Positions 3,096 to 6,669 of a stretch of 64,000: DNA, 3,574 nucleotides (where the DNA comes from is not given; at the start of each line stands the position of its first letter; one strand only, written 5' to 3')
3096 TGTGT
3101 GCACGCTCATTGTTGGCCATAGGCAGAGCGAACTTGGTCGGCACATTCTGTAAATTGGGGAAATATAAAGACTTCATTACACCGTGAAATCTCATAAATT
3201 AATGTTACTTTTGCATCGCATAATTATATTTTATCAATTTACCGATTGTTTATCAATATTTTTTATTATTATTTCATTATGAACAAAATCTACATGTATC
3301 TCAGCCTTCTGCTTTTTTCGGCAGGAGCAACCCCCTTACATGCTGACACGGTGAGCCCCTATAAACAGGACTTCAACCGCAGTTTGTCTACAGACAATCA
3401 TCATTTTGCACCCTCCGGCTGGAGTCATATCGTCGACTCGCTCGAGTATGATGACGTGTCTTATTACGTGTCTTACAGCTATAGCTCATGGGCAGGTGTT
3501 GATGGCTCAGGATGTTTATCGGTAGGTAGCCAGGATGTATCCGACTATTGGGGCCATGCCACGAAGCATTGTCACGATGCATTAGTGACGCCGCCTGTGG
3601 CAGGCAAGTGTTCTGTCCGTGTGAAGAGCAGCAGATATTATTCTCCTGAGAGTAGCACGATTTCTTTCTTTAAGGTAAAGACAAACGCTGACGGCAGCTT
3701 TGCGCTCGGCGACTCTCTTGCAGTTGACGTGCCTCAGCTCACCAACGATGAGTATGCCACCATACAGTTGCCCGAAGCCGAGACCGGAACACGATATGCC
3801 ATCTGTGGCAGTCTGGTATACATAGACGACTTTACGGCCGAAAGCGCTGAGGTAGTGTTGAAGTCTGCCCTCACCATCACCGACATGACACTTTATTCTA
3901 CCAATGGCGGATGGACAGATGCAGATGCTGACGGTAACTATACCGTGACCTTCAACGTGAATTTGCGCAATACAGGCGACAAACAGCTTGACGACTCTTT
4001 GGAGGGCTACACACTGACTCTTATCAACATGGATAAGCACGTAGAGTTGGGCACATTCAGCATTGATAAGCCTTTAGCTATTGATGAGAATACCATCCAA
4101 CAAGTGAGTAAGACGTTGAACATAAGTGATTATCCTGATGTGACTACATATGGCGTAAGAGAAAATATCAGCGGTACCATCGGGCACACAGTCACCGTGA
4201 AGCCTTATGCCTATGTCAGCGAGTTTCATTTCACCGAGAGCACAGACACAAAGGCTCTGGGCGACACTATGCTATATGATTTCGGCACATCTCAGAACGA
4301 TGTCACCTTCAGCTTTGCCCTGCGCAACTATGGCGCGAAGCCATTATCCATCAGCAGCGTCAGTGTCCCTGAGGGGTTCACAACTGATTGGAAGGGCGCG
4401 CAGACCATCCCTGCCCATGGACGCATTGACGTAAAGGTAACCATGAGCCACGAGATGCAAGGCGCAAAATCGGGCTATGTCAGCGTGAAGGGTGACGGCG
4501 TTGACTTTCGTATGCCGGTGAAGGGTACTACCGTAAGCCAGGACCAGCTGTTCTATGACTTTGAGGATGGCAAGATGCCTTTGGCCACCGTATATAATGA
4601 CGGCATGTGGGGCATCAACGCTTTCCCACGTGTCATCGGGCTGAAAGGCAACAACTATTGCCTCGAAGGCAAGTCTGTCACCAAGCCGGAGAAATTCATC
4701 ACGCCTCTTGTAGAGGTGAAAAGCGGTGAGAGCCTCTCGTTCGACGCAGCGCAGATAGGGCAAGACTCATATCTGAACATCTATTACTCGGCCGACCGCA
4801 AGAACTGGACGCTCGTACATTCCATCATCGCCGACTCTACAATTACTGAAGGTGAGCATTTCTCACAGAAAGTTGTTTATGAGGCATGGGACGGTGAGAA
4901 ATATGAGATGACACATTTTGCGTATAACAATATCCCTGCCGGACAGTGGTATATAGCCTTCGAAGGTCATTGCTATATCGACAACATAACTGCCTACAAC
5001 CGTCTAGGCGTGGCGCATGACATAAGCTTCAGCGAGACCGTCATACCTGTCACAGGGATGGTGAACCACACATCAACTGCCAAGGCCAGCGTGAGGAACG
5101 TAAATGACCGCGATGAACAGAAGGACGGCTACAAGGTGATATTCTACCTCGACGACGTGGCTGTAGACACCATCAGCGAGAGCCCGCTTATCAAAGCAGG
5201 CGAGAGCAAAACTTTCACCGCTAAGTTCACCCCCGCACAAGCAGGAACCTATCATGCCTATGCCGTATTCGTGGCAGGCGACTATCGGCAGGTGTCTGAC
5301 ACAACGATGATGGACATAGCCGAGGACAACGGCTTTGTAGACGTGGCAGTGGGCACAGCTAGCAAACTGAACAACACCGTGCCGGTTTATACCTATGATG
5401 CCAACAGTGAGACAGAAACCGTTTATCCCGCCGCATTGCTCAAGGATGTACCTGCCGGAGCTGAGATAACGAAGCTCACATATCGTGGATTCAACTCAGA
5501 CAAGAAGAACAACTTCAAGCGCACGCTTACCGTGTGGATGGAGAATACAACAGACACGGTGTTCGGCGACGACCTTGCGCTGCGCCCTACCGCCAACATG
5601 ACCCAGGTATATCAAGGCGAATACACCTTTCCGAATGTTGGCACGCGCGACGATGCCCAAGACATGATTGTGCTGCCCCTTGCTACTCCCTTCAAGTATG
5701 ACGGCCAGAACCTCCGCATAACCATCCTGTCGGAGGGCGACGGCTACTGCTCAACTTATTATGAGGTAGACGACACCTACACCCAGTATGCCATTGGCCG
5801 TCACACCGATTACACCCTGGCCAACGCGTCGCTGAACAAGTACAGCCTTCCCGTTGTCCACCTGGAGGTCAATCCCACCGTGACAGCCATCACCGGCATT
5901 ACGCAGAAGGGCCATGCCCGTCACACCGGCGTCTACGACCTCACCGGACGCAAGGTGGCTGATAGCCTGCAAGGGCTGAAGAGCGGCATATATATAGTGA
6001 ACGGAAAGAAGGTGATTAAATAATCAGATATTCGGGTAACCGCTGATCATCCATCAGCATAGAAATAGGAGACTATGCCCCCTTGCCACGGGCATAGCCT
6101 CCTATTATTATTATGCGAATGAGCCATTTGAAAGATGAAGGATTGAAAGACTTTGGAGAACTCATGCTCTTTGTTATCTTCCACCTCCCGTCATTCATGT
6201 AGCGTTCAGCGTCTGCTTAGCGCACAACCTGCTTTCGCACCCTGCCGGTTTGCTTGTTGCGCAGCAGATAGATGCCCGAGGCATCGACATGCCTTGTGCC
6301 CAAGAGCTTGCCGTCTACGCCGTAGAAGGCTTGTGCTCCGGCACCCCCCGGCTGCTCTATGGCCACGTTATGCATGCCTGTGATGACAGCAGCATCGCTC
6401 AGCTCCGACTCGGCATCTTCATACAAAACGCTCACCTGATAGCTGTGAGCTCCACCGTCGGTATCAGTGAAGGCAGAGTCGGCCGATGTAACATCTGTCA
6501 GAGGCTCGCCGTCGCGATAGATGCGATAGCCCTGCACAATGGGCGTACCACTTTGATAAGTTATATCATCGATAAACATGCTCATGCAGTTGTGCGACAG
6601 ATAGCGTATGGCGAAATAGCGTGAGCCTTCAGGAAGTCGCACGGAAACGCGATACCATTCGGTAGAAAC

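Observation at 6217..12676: Two paralogous T9SS adhesin genes meet head-to-head at about 9680-9690, and both lack a start codon and signal peptide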

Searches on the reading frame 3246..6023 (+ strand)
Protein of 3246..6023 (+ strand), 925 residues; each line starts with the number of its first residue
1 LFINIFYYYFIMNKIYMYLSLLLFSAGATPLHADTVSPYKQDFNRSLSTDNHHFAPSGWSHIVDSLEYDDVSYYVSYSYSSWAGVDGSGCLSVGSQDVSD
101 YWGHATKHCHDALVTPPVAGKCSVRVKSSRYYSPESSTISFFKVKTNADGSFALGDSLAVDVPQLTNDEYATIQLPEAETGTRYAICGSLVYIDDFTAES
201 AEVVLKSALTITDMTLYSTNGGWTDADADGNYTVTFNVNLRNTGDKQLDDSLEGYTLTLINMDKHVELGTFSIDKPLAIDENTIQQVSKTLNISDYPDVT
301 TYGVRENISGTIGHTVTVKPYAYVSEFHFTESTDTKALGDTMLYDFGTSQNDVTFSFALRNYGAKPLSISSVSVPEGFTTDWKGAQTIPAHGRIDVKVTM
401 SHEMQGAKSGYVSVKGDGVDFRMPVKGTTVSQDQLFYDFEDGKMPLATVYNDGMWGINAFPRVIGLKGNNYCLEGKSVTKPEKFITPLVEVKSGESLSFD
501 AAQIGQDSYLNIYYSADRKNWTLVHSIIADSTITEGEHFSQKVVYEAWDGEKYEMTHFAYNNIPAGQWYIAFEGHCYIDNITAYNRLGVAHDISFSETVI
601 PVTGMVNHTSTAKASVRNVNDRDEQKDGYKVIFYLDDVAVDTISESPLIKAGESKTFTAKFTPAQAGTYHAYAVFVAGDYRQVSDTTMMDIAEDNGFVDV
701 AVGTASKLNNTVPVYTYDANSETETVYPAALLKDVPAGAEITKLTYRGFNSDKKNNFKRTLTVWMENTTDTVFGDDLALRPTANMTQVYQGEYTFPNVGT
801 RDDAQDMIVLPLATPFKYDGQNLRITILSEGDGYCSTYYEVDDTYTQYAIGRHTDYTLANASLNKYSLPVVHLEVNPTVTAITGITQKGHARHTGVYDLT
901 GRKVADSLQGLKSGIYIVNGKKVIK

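Call 7: search_protein_families(library=pfam, proteins=[window:3246-6023:+], max_evalue=0.01)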
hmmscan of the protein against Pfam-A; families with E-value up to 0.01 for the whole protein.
window:3246-6023:+ (925 aa): 3 families
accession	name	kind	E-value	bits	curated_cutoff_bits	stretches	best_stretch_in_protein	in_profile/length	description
PF07610.17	DUF1573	-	1.6e-06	28.5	26.1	1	343-417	7-84/98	Protein of unknown function (DUF1573)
PF07705.17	CARDB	-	2.6e-06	28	22.7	1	595-675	6-82/101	CARDB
PF22544.2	HYDIN_VesB_CFA65-like_Ig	-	0.00037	21.1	25.5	0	342-404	8-74/100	HYDIN/CFA65/VesB-like, Ig-like domain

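Call 18: search_protein_families(library=ncbifam, proteins=[window:3246-6023:+], max_evalue=0.01)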
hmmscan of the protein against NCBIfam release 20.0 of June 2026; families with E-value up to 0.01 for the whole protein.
window:3246-6023:+ (925 aa): 2 families
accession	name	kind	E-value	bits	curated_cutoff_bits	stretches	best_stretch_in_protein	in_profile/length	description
NF012200.0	choice_anch_D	domain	2.5e-06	28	45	0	344-415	24-102/108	choice-of-anchor D domain-containing protein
NF041425.1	OS_HP2_seleno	subfamily_domain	0.0017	18.7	100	0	351-409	15-74/98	OS_HP2 family (seleno)protein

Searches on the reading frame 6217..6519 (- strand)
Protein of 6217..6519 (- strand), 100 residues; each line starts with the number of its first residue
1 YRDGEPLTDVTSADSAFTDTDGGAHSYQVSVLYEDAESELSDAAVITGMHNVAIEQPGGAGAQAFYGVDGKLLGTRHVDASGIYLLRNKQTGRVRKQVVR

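Call 34: search_protein_families(library=ncbifam, proteins=[window:6217-6519:-], max_evalue=10)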
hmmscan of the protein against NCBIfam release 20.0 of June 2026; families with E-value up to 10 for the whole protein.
window:6217-6519:- (100 aa): 0 families

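Call 35: search_protein_families(library=pfam, proteins=[window:6217-6519:-], max_evalue=10)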
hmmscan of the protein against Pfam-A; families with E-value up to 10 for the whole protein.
window:6217-6519:- (100 aa): 1 family
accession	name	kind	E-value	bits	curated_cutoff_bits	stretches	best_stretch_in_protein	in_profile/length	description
PF18370.7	RGI_lyase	-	0.009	16.8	27.8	1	1-43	38-82/86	Rhamnogalacturonan I lyases beta-sheet domain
